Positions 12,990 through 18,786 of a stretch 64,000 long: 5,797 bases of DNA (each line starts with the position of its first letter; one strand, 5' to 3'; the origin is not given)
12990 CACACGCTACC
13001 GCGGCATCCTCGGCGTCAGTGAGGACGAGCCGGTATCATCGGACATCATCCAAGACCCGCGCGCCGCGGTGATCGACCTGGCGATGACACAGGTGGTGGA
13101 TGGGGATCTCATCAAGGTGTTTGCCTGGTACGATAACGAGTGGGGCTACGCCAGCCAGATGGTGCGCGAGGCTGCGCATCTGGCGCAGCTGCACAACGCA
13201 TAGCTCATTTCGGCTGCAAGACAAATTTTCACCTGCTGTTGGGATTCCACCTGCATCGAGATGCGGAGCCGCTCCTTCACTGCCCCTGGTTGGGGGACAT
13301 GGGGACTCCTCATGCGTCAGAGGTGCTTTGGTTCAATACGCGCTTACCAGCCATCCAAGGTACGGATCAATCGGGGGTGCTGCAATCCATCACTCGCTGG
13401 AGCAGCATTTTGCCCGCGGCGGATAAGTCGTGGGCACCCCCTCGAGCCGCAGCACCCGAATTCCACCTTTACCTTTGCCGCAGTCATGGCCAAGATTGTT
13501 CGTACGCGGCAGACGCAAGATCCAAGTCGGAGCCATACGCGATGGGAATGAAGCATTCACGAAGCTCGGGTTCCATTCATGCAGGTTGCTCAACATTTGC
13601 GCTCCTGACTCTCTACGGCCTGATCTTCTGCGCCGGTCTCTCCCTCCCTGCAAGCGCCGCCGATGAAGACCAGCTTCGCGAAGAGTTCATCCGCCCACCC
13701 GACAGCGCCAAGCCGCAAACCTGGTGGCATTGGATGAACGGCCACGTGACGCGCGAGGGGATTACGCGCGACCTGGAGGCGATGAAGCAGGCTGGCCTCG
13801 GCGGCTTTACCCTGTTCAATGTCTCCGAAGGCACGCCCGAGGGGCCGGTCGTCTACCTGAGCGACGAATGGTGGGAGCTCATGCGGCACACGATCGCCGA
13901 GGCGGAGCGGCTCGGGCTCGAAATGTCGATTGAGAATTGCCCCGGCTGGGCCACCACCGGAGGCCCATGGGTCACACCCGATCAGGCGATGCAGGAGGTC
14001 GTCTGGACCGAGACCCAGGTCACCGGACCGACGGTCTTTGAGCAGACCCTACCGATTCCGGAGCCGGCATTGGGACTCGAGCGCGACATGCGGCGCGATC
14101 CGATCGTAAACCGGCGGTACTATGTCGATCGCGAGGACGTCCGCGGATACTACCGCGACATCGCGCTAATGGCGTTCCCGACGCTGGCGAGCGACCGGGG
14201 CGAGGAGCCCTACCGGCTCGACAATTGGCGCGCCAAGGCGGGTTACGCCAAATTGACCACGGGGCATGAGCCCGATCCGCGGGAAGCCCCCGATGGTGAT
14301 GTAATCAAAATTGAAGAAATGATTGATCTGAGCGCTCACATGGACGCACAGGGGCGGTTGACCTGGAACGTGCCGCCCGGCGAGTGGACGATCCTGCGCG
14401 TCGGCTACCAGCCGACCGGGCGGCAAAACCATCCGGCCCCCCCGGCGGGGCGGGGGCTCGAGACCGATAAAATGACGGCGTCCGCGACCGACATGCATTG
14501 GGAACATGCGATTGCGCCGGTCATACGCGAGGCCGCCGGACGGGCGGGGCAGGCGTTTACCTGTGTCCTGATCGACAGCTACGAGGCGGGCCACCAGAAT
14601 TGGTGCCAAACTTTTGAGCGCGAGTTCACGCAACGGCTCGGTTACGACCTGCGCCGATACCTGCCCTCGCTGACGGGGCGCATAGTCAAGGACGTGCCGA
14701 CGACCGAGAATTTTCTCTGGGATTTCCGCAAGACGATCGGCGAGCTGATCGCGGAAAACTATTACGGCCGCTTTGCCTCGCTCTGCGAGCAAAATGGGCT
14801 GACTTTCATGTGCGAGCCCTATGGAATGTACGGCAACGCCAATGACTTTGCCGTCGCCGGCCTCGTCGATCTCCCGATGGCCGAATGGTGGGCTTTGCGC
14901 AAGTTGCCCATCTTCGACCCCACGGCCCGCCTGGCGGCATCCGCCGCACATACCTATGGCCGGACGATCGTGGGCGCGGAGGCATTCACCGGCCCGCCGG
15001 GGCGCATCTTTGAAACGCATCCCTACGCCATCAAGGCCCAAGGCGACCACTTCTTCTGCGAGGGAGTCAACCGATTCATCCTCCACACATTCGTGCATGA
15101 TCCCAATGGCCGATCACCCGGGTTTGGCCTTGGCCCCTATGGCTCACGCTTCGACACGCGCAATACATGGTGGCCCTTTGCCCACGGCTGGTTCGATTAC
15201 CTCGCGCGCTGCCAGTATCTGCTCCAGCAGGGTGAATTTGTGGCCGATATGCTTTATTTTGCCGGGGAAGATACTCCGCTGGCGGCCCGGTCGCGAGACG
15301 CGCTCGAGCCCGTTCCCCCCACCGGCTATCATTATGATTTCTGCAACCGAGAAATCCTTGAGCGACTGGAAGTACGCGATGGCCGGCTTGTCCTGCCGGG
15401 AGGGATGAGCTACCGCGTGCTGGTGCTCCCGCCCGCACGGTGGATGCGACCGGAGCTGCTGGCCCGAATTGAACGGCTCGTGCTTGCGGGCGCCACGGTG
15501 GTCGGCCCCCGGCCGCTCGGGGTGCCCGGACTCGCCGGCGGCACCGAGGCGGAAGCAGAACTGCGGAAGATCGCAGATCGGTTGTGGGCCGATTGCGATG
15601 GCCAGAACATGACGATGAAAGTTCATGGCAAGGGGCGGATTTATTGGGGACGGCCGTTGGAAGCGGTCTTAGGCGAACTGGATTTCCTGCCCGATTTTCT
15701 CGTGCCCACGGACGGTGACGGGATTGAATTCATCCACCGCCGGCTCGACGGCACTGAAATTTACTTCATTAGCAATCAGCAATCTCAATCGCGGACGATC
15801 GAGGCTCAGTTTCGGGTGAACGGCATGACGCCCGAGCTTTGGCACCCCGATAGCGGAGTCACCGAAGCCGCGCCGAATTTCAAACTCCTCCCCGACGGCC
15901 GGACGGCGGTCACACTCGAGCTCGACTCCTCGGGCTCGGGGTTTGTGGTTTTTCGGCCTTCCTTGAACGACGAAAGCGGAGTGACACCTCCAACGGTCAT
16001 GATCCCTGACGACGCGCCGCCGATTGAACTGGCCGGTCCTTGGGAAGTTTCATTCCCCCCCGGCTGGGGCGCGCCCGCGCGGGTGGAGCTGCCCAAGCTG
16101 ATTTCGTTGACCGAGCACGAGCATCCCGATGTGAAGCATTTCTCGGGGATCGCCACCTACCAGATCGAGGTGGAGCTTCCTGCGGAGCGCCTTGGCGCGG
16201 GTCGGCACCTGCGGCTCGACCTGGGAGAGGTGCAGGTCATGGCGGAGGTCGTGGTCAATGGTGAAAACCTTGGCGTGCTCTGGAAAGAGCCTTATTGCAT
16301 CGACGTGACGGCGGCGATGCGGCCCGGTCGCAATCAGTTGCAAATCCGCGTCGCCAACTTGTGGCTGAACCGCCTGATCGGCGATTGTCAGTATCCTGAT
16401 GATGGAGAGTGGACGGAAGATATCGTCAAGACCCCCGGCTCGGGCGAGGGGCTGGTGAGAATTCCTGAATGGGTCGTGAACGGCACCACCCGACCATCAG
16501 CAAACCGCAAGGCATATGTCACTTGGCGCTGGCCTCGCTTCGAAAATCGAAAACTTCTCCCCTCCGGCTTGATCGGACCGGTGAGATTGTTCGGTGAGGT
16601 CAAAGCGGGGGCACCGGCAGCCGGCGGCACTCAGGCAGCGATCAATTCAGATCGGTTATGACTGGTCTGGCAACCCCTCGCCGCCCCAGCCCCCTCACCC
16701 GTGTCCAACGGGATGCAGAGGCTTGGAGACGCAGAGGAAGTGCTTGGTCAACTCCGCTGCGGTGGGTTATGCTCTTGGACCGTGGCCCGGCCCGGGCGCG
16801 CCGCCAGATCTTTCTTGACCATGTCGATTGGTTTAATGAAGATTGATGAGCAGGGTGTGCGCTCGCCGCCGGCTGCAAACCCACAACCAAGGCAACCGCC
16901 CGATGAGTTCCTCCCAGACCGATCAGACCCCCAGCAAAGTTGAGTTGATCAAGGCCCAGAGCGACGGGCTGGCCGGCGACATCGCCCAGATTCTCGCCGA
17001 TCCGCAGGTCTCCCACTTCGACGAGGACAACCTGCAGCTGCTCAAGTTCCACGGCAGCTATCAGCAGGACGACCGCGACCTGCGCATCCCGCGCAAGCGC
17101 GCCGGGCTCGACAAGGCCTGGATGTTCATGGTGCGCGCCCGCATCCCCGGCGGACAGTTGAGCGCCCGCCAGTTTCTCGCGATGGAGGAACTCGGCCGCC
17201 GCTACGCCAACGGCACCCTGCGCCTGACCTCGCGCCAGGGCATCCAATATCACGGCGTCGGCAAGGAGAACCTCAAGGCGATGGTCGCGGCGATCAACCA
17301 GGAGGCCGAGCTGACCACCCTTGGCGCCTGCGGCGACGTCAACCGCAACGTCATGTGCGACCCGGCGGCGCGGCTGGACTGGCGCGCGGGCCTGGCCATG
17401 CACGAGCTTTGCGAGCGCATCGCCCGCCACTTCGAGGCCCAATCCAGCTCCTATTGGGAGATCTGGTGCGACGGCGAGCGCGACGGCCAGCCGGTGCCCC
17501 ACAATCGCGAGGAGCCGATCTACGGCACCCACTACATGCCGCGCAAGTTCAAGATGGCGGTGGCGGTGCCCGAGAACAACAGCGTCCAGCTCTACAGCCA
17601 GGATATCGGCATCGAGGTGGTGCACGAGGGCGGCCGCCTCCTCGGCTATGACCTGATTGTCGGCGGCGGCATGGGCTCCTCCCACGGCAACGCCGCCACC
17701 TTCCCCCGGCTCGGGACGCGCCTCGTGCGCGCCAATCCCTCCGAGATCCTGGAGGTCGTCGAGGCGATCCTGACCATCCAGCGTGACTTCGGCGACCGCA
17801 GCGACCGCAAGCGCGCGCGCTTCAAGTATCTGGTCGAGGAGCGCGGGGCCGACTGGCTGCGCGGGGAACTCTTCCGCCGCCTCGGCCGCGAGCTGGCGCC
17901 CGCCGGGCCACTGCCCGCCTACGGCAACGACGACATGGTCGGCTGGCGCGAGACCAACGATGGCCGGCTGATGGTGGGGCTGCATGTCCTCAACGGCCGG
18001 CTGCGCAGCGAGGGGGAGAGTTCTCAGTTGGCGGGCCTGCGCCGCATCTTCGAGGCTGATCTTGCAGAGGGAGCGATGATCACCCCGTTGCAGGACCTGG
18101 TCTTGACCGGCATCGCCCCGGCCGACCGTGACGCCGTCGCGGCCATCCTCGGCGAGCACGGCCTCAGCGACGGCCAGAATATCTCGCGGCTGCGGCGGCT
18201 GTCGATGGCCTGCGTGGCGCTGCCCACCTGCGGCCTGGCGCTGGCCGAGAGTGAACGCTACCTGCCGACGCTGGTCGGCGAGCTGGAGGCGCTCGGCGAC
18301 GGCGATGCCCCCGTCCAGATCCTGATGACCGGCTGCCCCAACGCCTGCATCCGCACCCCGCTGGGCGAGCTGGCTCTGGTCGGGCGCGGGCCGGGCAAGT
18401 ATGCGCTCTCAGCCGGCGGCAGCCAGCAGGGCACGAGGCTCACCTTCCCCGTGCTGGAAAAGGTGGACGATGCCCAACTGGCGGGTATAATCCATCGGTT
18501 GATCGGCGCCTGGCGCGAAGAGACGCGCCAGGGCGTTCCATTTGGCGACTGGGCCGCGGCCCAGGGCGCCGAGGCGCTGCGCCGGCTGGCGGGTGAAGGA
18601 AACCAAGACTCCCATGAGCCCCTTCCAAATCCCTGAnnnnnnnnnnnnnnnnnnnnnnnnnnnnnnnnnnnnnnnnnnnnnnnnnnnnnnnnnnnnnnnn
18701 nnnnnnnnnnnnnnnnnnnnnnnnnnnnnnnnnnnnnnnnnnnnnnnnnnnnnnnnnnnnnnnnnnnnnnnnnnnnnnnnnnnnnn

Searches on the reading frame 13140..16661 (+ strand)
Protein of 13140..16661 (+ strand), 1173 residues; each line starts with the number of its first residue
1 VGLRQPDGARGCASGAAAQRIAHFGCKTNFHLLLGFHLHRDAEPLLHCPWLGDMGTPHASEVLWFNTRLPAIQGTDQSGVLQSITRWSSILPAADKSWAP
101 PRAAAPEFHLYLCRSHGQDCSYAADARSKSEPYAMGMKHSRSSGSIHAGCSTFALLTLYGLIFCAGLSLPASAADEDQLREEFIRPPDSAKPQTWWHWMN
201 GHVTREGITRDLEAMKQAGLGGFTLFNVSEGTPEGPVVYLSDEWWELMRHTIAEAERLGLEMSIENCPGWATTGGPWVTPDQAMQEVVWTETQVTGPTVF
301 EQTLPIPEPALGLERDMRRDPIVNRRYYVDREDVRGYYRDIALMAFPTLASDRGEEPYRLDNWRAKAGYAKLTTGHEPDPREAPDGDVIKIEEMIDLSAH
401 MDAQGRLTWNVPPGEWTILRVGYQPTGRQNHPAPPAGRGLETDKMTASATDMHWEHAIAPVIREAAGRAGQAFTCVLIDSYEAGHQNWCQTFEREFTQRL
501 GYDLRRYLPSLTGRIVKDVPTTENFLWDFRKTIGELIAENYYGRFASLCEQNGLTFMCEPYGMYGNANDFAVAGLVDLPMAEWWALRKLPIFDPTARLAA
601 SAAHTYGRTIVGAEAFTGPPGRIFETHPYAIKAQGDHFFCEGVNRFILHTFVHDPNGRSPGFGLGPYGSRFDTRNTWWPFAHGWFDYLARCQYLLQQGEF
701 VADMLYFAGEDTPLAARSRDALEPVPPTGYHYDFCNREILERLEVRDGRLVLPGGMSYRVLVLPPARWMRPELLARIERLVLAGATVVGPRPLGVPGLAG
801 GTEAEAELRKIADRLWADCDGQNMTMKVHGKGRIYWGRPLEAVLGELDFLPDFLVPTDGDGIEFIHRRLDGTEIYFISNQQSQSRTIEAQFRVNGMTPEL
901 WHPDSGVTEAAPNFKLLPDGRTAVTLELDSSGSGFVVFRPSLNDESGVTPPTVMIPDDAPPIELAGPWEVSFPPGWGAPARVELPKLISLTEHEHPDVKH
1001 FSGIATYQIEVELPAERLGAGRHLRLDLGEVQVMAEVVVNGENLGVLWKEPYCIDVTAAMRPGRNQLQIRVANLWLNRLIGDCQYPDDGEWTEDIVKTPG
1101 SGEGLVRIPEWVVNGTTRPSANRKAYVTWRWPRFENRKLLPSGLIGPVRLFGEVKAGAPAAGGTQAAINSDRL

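Call 54: search_protein_families(library=pfam, proteins=[window:13140-16661:+], max_evalue=0.001)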
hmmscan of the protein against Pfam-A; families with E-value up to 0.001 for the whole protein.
window:13140-16661:+ (1173 aa): 3 families
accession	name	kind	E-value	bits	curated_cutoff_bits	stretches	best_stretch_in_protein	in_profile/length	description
PF17132.9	Glyco_hydro_106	-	4e-215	717.1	29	1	185-910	2-738/743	alpha-L-rhamnosidase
PF22666.2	Glyco_hydro_2_N2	-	8.2e-05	23.2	27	1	1006-1078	51-124/167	Glycosyl hydrolase 2 galactose-binding domain-like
PF02837.24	Glyco_hydro_2_N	-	0.00042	20.7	28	1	991-1075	53-137/169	Glycosyl hydrolases family 2, sugar binding domain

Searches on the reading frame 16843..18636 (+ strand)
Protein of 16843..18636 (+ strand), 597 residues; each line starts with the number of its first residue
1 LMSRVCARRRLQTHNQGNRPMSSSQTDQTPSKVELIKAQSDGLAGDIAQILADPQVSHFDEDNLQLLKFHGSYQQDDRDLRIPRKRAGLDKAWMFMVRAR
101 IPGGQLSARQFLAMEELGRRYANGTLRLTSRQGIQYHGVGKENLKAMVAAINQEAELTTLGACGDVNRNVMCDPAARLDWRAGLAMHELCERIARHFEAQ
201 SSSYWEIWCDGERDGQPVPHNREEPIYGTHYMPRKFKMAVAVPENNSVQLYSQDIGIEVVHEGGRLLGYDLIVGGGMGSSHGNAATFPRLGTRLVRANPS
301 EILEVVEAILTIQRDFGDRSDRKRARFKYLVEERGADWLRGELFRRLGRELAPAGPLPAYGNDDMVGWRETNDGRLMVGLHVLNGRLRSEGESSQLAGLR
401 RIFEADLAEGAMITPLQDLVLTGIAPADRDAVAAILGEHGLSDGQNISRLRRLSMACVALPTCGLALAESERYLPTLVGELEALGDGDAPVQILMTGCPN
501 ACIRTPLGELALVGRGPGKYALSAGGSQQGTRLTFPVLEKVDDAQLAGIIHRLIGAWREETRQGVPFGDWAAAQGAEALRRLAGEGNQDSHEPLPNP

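Call 55: search_protein_families(library=pfam, proteins=[window:16843-18636:+], max_evalue=0.001)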
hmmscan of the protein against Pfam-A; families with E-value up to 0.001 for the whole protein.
window:16843-18636:+ (597 aa): 2 families
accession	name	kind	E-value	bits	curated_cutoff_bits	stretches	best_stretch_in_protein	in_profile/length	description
PF01077.27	NIR_SIR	-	6.2e-41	139.9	27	1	164-349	2-156/158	Nitrite and sulphite reductase 4Fe-4S domain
PF03460.22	NIR_SIR_ferr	-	1.1e-26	92.8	24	2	95-152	10-67/69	Nitrite/Sulfite reductase ferredoxin-like half domain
